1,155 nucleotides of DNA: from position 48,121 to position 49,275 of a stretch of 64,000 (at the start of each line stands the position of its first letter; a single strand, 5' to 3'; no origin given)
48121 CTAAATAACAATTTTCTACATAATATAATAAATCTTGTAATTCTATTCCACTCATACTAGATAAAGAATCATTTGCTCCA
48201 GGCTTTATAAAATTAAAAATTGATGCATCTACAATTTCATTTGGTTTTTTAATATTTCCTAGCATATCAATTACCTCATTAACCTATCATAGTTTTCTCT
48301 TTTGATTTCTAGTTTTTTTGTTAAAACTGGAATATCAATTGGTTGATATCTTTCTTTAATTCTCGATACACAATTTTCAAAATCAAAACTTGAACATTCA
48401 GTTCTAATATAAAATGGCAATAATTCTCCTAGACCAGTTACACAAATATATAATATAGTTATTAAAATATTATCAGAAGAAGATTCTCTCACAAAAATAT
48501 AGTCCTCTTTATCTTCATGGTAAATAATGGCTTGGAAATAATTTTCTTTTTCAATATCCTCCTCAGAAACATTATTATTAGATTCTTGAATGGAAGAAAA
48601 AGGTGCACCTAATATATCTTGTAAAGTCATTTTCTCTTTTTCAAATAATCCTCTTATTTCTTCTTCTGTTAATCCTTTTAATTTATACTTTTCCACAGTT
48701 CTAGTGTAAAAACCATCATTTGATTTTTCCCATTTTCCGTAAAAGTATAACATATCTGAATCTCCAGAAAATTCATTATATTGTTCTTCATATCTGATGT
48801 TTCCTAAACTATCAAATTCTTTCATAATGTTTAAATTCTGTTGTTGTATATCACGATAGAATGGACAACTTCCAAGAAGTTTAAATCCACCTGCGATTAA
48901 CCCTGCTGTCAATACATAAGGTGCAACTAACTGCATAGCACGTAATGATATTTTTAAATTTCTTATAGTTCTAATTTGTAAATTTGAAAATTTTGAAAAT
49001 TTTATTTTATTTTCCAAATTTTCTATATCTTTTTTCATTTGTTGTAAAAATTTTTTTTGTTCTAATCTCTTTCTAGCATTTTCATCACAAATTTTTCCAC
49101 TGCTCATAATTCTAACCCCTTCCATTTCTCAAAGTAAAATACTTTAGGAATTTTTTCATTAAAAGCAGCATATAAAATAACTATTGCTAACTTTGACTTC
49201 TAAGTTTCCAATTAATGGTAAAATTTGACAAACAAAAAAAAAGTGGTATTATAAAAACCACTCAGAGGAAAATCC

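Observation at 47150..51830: Integrase-linked islet carrying an Amidoligase_2 enzyme and two unknown proteins with shared 5'-UTR cassettes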

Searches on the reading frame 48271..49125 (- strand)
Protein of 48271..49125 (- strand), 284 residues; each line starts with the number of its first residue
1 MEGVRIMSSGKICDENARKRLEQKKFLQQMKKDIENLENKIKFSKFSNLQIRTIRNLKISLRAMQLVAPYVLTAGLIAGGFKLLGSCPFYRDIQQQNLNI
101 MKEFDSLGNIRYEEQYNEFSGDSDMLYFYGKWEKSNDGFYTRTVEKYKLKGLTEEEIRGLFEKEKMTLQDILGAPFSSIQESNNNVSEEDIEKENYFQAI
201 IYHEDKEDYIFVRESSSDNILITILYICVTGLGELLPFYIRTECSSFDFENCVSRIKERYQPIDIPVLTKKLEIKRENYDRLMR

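Call 3: search_protein_families(library=pfam, proteins=[window:48271-49125:-], max_evalue=0.1)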
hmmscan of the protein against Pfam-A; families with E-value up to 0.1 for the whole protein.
window:48271-49125:- (284 aa): 1 family
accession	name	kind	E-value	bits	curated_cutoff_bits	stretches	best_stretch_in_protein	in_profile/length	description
PF06119.19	NIDO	-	0.01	16.3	25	1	128-211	35-117/186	Nidogen-like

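Call 4: search_protein_families(library=phrogs, proteins=[window:48271-49125:-], max_evalue=0.1)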
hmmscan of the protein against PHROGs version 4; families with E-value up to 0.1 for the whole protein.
window:48271-49125:- (284 aa): 0 families

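Call 11: find_encoding_contigs(protein=window:48271-49125:-, flank=4000, max_places=10)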
Protein window:48271-49125:- (284 aa): no gene with exactly this product is on record in the collection.

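Call 12: find_encoding_contigs(protein=window:48271-49107:-, flank=4000, max_places=10)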
Protein window:48271-49107:- (278 aa): 13 contigs read that carry it; 1 place shown.
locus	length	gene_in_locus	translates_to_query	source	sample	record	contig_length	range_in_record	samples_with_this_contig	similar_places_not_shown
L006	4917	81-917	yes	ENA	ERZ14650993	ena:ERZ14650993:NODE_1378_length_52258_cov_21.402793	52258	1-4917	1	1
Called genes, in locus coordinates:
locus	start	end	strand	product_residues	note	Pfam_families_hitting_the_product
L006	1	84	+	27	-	?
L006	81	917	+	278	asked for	-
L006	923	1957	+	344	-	PF12224:Amidoligase_2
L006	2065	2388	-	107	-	-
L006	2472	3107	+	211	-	PF24675:NpmA, PF02390:Methyltransf_4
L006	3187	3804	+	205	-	-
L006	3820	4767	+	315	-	-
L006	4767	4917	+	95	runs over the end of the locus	-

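Call 32: find_homologous_proteins(query=window:48271-49107:-, max_evalue=0.001)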
Query window:48271-49107:- (278 aa): 71 proteins with E <= 0.001 among 681 candidates.
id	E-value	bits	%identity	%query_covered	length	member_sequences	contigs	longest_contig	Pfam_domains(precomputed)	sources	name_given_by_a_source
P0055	1.6e-179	613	100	100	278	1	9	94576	-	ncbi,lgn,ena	-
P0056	8.3e-179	611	100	100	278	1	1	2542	-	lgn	-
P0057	5.3e-168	575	95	100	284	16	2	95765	-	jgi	-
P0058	1.4e-145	502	82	100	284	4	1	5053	-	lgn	-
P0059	1.1e-141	489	81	100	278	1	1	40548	-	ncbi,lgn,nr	ncbi:MAG: hypothetical protein HFH08_01440 [Bacilli bacterium]|nr:hypothetical protein [Bacilli bact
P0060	1.8e-137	475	76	100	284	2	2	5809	-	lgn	-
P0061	2.6e-125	435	74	100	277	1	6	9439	-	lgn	-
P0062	2.8e-125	435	72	100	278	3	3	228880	-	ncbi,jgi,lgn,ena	-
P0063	2.5e-101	357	100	59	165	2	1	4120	-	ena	-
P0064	6.3e-92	326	56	96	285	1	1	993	-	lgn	-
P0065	1.1e-91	325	55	96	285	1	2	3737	-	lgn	-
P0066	1.6e-91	325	55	96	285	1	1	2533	-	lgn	-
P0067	2.2e-91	324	55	96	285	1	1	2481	-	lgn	-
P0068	6.4e-89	316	55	96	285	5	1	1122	-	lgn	-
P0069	2.4e-88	314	56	97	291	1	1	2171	-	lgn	-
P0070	3.7e-88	314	54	96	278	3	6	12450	-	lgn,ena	-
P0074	6.0e-84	300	53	91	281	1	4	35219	-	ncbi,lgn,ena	-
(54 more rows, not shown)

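Call 33: find_encoding_contigs(protein=P0061, flank=4000, max_places=10)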
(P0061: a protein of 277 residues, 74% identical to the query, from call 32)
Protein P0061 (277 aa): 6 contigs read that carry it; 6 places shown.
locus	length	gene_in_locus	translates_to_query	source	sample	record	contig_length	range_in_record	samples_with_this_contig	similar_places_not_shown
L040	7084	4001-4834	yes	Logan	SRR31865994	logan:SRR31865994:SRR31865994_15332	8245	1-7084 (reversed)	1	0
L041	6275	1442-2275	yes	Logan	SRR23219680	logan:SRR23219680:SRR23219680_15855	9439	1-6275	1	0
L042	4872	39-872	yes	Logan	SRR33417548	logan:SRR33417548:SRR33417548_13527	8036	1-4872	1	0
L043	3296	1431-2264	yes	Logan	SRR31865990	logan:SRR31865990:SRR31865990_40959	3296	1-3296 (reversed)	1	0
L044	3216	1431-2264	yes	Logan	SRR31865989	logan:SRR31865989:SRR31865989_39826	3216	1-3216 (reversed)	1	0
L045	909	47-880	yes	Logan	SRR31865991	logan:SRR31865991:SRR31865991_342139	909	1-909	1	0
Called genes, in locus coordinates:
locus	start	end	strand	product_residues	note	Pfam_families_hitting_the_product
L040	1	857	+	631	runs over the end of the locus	PF09972:DUF2207, PF20990:DUF2207_C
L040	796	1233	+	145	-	-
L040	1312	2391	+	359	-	PF14659:Phage_int_SAM_3 (weak), PF00589:Phage_integrase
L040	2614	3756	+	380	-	-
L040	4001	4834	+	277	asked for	-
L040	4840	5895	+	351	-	PF12224:Amidoligase_2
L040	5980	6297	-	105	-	-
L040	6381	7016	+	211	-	PF24675:NpmA, PF02390:Methyltransf_4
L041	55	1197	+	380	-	-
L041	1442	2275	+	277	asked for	-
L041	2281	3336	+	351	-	PF12224:Amidoligase_2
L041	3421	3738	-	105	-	-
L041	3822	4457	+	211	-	PF24675:NpmA, PF02390:Methyltransf_4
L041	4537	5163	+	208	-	-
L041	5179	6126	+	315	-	-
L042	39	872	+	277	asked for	-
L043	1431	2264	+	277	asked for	-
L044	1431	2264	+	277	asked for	-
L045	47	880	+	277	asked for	-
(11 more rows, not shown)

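Call 34: find_encoding_contigs(protein=P0070, flank=4000, max_places=10)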
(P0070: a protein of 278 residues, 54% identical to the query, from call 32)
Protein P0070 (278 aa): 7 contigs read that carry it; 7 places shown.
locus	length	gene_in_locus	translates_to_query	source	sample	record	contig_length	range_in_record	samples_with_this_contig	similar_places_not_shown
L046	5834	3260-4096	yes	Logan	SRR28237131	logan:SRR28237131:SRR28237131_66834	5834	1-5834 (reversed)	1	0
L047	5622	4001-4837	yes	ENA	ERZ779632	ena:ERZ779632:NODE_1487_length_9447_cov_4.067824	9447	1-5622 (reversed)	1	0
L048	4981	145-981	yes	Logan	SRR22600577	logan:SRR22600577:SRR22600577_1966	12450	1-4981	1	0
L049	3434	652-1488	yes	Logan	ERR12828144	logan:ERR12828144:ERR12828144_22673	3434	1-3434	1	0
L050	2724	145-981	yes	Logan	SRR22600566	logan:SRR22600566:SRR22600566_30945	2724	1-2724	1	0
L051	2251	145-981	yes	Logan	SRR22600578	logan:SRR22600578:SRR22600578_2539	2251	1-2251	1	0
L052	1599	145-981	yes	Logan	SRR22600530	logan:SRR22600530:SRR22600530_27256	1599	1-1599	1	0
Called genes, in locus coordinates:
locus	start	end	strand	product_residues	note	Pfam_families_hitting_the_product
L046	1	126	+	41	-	?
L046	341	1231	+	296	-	PF04055:Radical_SAM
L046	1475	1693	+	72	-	-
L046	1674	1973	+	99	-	-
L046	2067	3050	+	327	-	PF00589:Phage_integrase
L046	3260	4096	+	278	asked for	-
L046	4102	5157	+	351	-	PF12224:Amidoligase_2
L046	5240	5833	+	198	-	?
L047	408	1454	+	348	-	-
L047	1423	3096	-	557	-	-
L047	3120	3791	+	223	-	PF00589:Phage_integrase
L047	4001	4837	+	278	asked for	-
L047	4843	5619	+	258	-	PF12224:Amidoligase_2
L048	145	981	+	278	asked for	-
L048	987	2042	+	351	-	PF12224:Amidoligase_2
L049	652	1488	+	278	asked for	-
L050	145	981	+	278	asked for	-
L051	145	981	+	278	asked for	-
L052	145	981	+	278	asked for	-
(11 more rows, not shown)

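Call 35: find_encoding_contigs(protein=P0074, flank=4000, max_places=10)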
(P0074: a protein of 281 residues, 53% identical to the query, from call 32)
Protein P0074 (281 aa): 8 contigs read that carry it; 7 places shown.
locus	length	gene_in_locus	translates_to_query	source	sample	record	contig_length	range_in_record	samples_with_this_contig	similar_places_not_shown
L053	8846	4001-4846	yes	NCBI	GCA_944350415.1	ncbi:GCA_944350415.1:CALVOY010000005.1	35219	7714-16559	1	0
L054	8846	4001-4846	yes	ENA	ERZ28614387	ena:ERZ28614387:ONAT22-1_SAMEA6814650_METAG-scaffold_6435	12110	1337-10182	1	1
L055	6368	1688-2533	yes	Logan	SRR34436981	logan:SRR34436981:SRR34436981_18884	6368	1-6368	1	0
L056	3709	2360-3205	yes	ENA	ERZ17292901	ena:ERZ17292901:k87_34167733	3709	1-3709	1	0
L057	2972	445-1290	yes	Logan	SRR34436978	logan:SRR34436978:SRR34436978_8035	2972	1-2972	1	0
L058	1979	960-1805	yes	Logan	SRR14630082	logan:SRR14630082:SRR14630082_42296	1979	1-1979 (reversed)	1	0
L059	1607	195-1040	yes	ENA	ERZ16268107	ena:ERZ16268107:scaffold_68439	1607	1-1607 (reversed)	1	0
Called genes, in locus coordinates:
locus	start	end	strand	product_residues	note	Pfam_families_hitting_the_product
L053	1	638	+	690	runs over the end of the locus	PF03717:PBP_dimer, PF00905:Transpeptidase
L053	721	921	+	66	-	PF00471:Ribosomal_L33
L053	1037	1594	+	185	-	PF08207:EFP_N, PF01132:EFP, PF09285:Elong-fact-P_C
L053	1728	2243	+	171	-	PF12685:SpoIIIAH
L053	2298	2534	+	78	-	PF00196:GerE, PF04545:Sigma70_r4 (weak), PF08281:Sigma70_r4_2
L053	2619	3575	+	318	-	PF10646:Germane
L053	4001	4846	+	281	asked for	-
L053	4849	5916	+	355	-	PF12224:Amidoligase_2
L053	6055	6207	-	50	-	-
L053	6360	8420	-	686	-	-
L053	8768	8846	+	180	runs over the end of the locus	-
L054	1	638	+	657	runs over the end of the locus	?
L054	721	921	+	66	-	PF00471:Ribosomal_L33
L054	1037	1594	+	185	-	PF08207:EFP_N, PF01132:EFP, PF09285:Elong-fact-P_C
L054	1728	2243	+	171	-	PF12685:SpoIIIAH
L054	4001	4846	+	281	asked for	-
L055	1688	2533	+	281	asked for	-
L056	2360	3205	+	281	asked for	-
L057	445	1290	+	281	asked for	-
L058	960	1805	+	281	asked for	-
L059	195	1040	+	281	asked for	-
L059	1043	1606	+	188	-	?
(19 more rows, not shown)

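Call 42: search_protein_families(library=ncbifam, proteins=[window:48271-49107:-], max_evalue=0.01)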
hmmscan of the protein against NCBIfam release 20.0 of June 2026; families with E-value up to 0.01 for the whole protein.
window:48271-49107:- (278 aa): 0 families

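Call 43: search_protein_families(library=padloc, proteins=[window:48271-49107:-], max_evalue=0.01)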
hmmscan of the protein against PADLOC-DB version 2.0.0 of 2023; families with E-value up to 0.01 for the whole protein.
window:48271-49107:- (278 aa): 2 families
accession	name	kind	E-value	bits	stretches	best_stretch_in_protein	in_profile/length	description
PDLC02886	DpdH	-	0.001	17.2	0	224-255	12-44/80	DpdH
PDLC02515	PglX|PglXI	-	0.0098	14.2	0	135-189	19-75/144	PglX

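Call 49: predict_structure(alignment_id=A2)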
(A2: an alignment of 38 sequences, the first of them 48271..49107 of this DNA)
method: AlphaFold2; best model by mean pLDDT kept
length: 278 residues; sequences in the alignment: 38
mean_pLDDT: 84.0   pTM: 0.50
mean pLDDT of the five models: 84.0, 83.7, 81.1, 79.7, 78.9
residues with pLDDT >= 90: 43; 70-90: 220; 50-70: 14; < 50: 1
segments of 3 or more residues with pLDDT < 50: none
pLDDT, mean of each block of 10 residues (from residue 1): 60 85 91 88 91 92 87 80 79 87 83 77 87 88 78 74 77 88 84 86 83 84 86 82 89 89 91 87
secondary structure, 60 per line:
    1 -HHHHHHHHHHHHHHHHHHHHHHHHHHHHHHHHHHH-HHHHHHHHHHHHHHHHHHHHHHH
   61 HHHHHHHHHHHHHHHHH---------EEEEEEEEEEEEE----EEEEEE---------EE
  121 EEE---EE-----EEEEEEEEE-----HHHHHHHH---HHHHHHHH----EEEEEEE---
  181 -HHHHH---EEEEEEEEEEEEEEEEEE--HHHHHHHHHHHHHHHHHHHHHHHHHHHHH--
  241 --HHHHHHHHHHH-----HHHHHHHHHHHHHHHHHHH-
elements in order: H2-36 H38-77 E87-99 E104-109 E119-123 E134-142 H148-155 H159-166 E171-177 H182-186 E190-207 H210-238 H243-253 H259-277

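Call 74: search_dna_similar(query=window:48271-49107:-, collection=phages, mode=protein, max_evalue=0.001, max_rows=15)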
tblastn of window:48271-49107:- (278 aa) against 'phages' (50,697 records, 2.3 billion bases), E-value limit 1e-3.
No match.
